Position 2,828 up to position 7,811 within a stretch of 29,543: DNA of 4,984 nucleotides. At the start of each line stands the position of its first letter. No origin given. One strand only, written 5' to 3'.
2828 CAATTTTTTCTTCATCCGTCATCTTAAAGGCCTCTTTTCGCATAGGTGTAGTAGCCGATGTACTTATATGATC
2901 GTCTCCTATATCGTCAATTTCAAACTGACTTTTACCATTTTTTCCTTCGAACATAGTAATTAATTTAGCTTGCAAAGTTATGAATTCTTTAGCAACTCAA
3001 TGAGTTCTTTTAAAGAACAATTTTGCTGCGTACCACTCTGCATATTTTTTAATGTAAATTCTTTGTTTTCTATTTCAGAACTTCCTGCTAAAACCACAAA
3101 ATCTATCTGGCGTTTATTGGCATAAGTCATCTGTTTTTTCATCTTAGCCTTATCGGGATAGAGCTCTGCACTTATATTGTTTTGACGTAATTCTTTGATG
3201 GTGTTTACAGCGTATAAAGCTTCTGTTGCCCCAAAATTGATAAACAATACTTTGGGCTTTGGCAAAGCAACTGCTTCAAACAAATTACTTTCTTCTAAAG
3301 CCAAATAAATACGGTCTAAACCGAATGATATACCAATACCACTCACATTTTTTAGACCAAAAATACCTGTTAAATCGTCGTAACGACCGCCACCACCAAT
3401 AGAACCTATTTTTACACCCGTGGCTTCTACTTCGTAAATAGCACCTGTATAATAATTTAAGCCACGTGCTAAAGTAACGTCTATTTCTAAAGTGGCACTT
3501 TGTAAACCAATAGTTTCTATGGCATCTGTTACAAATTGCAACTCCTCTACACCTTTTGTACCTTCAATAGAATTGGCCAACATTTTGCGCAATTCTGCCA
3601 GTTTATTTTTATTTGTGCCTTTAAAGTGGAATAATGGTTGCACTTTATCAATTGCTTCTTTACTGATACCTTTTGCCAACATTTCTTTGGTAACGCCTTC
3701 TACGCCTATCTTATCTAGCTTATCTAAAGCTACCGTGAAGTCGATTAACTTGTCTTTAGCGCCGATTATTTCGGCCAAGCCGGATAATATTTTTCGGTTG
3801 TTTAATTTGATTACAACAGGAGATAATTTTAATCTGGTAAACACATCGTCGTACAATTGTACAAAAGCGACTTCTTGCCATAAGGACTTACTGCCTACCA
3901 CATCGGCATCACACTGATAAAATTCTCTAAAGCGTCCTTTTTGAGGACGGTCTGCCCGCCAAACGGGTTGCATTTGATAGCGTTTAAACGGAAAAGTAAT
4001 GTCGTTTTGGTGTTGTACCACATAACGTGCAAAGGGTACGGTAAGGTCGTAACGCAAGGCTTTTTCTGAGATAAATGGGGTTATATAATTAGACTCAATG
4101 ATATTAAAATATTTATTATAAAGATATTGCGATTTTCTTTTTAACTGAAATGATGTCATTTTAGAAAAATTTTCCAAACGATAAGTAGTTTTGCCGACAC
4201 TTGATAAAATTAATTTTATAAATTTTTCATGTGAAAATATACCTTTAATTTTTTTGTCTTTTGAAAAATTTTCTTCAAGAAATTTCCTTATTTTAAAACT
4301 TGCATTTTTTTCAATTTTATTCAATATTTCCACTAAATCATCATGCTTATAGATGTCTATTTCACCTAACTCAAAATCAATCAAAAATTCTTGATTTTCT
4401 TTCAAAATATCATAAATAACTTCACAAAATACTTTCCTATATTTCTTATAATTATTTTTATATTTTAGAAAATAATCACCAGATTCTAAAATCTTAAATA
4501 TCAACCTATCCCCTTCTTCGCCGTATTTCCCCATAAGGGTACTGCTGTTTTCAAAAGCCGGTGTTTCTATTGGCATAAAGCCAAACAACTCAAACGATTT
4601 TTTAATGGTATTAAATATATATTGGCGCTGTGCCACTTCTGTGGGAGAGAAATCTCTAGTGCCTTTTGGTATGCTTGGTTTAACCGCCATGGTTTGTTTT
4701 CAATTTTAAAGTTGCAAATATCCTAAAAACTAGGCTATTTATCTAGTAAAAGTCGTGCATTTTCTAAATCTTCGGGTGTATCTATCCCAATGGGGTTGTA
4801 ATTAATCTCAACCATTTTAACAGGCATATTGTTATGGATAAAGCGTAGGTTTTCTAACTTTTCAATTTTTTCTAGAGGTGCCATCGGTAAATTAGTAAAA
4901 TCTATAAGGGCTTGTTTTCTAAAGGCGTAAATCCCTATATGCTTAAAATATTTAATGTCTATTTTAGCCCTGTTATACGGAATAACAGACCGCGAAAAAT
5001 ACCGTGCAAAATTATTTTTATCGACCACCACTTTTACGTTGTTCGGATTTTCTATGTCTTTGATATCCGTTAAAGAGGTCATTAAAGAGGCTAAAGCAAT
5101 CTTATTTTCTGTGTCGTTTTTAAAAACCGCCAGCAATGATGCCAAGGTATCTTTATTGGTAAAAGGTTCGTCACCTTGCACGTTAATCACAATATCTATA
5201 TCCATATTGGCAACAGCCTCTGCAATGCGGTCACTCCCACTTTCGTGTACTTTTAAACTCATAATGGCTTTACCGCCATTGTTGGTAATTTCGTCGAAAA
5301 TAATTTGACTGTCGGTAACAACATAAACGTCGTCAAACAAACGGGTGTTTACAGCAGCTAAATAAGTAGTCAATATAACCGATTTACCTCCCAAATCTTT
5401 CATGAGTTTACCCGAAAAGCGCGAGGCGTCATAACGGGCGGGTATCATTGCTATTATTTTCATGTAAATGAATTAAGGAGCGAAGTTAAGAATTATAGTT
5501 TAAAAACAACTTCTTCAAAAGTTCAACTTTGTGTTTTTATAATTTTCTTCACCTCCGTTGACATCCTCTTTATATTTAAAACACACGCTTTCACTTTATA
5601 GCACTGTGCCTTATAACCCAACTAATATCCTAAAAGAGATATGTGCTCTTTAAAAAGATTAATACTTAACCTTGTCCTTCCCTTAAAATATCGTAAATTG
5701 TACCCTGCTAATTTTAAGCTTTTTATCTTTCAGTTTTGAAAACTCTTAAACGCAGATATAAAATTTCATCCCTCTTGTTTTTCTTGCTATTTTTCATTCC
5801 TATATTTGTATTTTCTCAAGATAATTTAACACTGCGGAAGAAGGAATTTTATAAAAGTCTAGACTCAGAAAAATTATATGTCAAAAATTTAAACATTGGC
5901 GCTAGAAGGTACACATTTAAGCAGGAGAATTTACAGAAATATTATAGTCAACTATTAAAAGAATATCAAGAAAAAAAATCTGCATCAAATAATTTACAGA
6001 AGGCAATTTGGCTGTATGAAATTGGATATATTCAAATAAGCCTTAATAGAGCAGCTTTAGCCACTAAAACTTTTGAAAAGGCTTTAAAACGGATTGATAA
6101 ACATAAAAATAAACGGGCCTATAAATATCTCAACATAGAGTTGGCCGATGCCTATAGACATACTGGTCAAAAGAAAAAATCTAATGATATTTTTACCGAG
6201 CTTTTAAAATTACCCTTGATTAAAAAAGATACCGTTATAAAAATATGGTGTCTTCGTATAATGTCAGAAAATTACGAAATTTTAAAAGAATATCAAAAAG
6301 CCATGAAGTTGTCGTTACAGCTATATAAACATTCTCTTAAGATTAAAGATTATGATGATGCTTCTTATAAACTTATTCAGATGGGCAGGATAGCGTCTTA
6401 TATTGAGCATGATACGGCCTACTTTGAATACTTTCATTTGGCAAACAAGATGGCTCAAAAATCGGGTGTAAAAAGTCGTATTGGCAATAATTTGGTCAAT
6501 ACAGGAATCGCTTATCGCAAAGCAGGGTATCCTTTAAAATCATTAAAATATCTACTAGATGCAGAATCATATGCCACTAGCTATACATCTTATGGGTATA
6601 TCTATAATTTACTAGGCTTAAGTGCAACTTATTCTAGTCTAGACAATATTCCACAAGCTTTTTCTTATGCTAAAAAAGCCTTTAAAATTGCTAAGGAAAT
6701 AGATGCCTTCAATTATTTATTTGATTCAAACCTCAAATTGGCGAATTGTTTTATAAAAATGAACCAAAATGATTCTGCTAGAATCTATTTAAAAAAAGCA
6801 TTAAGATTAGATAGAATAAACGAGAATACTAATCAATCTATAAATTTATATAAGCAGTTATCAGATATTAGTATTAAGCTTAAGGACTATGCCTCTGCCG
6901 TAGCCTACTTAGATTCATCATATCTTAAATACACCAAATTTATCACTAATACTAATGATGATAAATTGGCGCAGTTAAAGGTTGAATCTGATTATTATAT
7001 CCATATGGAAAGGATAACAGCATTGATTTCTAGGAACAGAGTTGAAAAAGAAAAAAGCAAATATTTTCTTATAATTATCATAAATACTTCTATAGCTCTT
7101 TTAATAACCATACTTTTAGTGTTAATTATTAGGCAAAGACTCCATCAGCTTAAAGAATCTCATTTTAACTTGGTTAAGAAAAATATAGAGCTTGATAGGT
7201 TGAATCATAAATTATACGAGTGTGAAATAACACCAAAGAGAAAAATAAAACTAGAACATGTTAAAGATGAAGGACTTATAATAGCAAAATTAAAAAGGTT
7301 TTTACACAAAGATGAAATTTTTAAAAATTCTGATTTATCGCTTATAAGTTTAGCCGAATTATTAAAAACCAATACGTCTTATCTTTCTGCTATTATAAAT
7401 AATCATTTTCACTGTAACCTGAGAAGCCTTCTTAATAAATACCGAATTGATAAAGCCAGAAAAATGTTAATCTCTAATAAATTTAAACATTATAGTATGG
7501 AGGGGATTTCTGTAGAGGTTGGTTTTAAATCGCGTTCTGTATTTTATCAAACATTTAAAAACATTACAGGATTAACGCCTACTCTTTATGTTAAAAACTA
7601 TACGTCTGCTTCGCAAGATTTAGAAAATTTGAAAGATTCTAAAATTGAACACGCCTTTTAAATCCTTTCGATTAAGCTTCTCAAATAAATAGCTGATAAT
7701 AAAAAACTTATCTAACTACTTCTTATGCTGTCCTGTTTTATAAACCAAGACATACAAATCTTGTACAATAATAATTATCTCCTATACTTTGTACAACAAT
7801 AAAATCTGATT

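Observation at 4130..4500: HisRS carries an extremely AT-rich in-frame insertion of about 115 aa between motif 1 and the HisA / motif 2 catalytic elements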

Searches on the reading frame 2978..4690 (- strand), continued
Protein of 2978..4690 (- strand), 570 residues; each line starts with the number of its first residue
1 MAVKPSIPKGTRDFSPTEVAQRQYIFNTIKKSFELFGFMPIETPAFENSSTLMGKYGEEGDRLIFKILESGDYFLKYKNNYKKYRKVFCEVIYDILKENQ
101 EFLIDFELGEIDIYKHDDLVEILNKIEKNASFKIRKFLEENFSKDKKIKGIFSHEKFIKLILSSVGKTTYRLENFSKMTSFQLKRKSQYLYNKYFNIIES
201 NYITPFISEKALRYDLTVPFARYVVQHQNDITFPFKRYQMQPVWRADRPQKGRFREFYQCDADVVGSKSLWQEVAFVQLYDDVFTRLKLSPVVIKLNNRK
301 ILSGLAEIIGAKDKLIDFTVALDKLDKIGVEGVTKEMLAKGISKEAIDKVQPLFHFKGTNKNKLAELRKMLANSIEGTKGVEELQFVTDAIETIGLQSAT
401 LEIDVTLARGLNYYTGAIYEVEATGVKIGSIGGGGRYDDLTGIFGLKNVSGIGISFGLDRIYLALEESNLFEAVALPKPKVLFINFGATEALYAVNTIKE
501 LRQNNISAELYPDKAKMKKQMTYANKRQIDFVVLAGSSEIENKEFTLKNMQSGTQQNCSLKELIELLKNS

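Call 50: predict_structure(alignment_id=A1)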
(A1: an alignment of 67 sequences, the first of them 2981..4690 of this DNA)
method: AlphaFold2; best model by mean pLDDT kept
length: 570 residues; sequences in the alignment: 67
mean_pLDDT: 74.4   pTM: 0.62
mean pLDDT of the five models: 74.4, 74.4, 71.4, 70.5, 68.6
residues with pLDDT >= 90: 196; 70-90: 141; 50-70: 131; < 50: 102
segments of 3 or more residues with pLDDT < 50: 1-11, 44-74, 138-155, 165-175, 199-216, 247-250
pLDDT, mean of each block of 10 residues (from residue 1): 37 70 90 93 49 43 46 52 65 67 54 54 54 49 38 50 46 48 67 56 46 50 68 85 56 63 88 95 94 94 90 84 90 94 91 92 96 95 97 95 83 79 88 79 65 88 89 71 89 92 92 80 88 90 94 93 93
secondary structure, 60 per line:
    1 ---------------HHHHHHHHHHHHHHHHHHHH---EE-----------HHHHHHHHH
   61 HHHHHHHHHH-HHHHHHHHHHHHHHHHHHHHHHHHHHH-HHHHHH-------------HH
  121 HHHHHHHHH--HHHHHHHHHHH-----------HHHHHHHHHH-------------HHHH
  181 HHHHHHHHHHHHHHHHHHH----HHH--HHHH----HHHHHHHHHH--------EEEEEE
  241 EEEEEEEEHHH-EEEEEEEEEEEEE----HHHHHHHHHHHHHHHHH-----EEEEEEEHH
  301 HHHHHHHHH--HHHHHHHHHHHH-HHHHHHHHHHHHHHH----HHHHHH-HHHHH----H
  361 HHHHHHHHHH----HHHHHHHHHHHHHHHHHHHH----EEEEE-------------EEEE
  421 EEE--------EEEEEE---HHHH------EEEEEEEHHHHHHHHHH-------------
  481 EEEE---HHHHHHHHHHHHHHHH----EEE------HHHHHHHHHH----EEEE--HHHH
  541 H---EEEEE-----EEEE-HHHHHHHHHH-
elements in order: H16-35 H52-70 H72-98 H100-105 H119-129 H132-142 H154-163 H177-199 H209-212 H217-226 E235-248 E253-265 H270-286 E292-298 H299-309 H312-323 H325-339 H344-349 H351-355 H360-370 H375-394 E399-403 E417-423 E432-437 H441-444 E451-457 H458-467 E481-484 H488-503 E508-510 H517-526 E531-534 H537-541 E545-549 E555-558 H560-569

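Call 58: find_encoding_contigs(protein=P0091, flank=3000, max_places=1)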
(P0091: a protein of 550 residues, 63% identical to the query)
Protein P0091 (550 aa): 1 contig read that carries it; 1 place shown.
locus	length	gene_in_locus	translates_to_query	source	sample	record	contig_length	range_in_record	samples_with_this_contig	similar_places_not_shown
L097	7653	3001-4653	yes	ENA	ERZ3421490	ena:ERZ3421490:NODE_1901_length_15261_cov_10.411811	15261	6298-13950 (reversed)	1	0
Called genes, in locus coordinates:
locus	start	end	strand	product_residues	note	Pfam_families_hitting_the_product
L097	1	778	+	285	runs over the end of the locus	PF02749:QRPTase_N, PF01729:QRPTase_C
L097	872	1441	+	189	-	-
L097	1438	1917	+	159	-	-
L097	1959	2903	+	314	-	PF03631:Virul_fac_BrkB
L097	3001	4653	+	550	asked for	PF13393:tRNA-synt_His, PF03129:HGTP_anticodon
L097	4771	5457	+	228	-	PF01227:GTP_cyclohydroI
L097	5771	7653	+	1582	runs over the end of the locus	PF17652:Glyco_hydro81C, PF17957:Big_7 (weak), PF03422:CBM_6, PF18099:CBM_35_2 (weak), PF22184:CBM_56 (faint), PF22352:K319L-like_PKD, PF17957:Big_7, PF18962:Por_Secre_tail, +1 more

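Call 59: find_encoding_contigs(protein=P0093, flank=3000, max_places=1)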
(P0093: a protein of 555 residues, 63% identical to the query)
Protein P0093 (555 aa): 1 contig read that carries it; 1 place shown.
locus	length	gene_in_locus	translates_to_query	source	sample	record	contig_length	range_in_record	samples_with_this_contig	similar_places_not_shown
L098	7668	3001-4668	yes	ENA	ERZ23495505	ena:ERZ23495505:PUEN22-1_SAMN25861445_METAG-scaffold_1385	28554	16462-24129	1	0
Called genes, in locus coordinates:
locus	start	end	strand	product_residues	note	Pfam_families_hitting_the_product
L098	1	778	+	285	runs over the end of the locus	PF02749:QRPTase_N, PF01729:QRPTase_C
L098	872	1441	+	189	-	-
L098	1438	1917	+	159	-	-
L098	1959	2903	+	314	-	PF03631:Virul_fac_BrkB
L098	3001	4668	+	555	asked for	PF13393:tRNA-synt_His, PF03129:HGTP_anticodon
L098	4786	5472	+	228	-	PF01227:GTP_cyclohydroI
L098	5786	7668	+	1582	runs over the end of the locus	PF17652:Glyco_hydro81C, PF17957:Big_7 (weak), PF03422:CBM_6, PF18099:CBM_35_2 (weak), PF22184:CBM_56 (faint), PF22352:K319L-like_PKD, PF17957:Big_7, PF18962:Por_Secre_tail, +1 more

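Call 60: find_encoding_contigs(protein=P0115, flank=3000, max_places=1)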
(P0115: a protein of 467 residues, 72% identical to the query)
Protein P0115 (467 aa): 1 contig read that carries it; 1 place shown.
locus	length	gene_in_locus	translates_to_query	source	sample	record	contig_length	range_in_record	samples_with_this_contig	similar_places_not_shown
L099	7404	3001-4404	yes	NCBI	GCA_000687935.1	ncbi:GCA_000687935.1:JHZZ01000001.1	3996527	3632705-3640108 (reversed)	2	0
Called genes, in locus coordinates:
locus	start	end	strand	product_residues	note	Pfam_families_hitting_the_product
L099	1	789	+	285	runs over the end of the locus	PF02749:QRPTase_N, PF01729:QRPTase_C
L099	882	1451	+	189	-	-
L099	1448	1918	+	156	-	-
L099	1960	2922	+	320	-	PF03631:Virul_fac_BrkB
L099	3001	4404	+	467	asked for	PF13393:tRNA-synt_His, PF03129:HGTP_anticodon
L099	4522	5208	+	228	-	PF01227:GTP_cyclohydroI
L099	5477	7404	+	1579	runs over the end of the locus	PF00041:fn3 (faint), PF17652:Glyco_hydro81C, PF03422:CBM_6, PF18099:CBM_35_2 (faint), PF22352:K319L-like_PKD, PF17957:Big_7, PF18962:Por_Secre_tail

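Call 90: find_encoding_contigs(protein=P0025, flank=1500, max_places=1)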
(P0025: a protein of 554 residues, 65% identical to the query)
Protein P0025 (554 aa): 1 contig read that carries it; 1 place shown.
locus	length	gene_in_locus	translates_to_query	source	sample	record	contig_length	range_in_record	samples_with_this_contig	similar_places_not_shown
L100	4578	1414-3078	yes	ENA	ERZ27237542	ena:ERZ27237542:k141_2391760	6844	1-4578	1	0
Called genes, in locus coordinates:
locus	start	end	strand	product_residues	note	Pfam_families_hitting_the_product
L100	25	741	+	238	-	PF02348:CTP_transf_3, PF12804:NTP_transf_3 (faint)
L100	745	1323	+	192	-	PF13548:DUF4126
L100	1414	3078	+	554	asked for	PF13393:tRNA-synt_His, PF03129:HGTP_anticodon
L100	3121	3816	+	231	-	PF01227:GTP_cyclohydroI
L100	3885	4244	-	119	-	PF19762:DUF6249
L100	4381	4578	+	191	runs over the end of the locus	PF04542:Sigma70_r2, PF08281:Sigma70_r4_2, PF04545:Sigma70_r4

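Call 91: find_encoding_contigs(protein=P0029, flank=1500, max_places=1)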
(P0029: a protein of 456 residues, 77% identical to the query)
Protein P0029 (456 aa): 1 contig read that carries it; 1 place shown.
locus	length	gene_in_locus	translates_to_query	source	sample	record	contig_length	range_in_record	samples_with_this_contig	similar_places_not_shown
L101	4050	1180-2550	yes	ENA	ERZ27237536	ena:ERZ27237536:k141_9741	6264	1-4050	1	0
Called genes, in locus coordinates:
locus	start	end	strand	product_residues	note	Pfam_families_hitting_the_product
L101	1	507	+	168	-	?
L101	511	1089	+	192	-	PF13548:DUF4126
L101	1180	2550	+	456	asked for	PF13393:tRNA-synt_His, PF03129:HGTP_anticodon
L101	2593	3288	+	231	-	PF01227:GTP_cyclohydroI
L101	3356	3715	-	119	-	PF19762:DUF6249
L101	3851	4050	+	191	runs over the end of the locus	PF04542:Sigma70_r2, PF08281:Sigma70_r4_2, PF04545:Sigma70_r4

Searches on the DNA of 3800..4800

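Call 69: search_rna_families(source=window, start=3800, end=4800, threshold=evalue, max_evalue=1)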
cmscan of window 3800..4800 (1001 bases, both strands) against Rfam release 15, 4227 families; matches with E-value up to 1: 0.
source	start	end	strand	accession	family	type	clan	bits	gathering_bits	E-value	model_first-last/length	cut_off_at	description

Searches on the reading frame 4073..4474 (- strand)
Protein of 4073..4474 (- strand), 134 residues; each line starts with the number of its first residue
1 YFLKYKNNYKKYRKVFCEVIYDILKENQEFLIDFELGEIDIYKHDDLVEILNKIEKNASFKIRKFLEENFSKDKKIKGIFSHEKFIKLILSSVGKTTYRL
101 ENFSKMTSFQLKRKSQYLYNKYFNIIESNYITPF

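Call 7: find_homologous_proteins(query=window:4073-4465:-, max_evalue=0.01)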
Query seq(131 aa): 25 candidates shared short words with the query, none scored E <= 0.01.

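Call 27: search_protein_representatives(protein=window:4079-4465:-)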
Query: 129 residues. Proteins with E-value up to 0.001 (for the whole library): 1; up to 1e-10: 0; up to 1e-30: 0. The best 1 are listed.
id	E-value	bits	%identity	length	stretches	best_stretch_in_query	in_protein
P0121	2.4e-04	37.7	30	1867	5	84-124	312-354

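Call 51: search_protein_families(library=pfam, max_evalue=1, proteins=[window:4073-4474:-])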
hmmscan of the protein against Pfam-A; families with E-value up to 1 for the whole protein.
seq(134 aa): 2 families
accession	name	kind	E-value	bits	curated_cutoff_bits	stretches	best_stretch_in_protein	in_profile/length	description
PF23743.1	Beta-prop_BBS7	-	0.039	13.7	27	1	8-59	214-266/299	BBS7 beta-propeller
PF07988.17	LMSTEN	-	0.09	12.7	27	1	49-79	2-32/47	LMSTEN motif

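Call 54: find_related_loci(query=window:4079-4465:-, collection=metagenome_contigs, flank=3000)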
Query window:4079-4465:- (129 aa) in metagenome_contigs; peptide patterns used: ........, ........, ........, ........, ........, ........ (x = any residue, [..] = any of these).
600 stretches matched a pattern, but none encodes a relative of the query by tblastn (E <= 1e-3).

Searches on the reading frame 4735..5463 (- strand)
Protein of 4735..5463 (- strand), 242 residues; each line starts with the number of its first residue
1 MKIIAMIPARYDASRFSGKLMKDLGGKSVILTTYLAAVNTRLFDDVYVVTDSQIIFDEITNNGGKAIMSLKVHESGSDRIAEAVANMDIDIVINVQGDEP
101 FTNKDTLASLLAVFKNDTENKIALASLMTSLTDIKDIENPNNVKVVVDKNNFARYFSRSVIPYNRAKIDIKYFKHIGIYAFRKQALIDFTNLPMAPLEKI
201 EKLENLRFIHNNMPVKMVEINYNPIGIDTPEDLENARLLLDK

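Call 71: search_protein_families(library=pfam, proteins=[window:4735-5463:-], max_evalue=0.00001)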
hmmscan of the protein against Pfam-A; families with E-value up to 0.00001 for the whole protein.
window:4735-5463:- (242 aa): 1 family
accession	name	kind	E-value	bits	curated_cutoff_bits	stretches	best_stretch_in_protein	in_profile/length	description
PF02348.25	CTP_transf_3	-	1.8e-45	155.9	22.6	1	4-212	1-214/217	Cytidylyltransferase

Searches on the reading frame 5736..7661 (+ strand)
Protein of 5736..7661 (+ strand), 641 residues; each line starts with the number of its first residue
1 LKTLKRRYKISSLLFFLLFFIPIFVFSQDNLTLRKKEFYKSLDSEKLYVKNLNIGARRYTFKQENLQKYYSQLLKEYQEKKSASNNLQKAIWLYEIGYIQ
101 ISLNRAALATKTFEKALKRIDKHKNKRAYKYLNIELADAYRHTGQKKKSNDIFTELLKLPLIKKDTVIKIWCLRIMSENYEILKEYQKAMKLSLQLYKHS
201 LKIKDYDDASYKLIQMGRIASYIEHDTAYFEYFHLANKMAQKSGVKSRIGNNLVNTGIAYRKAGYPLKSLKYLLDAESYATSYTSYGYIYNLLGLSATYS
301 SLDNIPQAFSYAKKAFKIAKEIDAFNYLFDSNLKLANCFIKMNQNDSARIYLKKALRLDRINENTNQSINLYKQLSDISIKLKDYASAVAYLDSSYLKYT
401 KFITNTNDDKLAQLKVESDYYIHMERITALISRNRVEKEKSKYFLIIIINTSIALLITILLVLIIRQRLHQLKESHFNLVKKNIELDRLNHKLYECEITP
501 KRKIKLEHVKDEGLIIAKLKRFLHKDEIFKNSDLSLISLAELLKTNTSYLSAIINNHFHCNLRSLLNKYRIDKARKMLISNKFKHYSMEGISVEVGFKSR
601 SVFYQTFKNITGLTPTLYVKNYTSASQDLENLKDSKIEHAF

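Call 71: search_protein_families(library=pfam, proteins=[window:5736-7661:+], max_evalue=0.00001)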
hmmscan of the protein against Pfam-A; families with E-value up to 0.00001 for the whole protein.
window:5736-7661:+ (641 aa): 6 families
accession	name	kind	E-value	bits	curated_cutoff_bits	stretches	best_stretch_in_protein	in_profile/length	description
PF12833.13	HTH_18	-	7.9e-14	52.2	33.6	1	539-620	1-79/80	Helix-turn-helix domain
PF13424.12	TPR_12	-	1.4e-12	48.1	30.1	0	332-395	6-71/77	Tetratricopeptide repeat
PF07719.23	TPR_2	-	1.6e-09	37.6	27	0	334-359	6-31/34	Tetratricopeptide repeat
PF00165.29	HTH_AraC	-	6.8e-09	36.1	26.6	1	587-619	10-41/42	Bacterial regulatory helix-turn-helix proteins, AraC family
PF13181.12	TPR_8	-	7.5e-08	32.4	25.7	0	331-360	3-32/34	Tetratricopeptide repeat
PF17874.7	TPR_MalT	-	4.5e-06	26.6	45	0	255-395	45-187/336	MalT-like TPR region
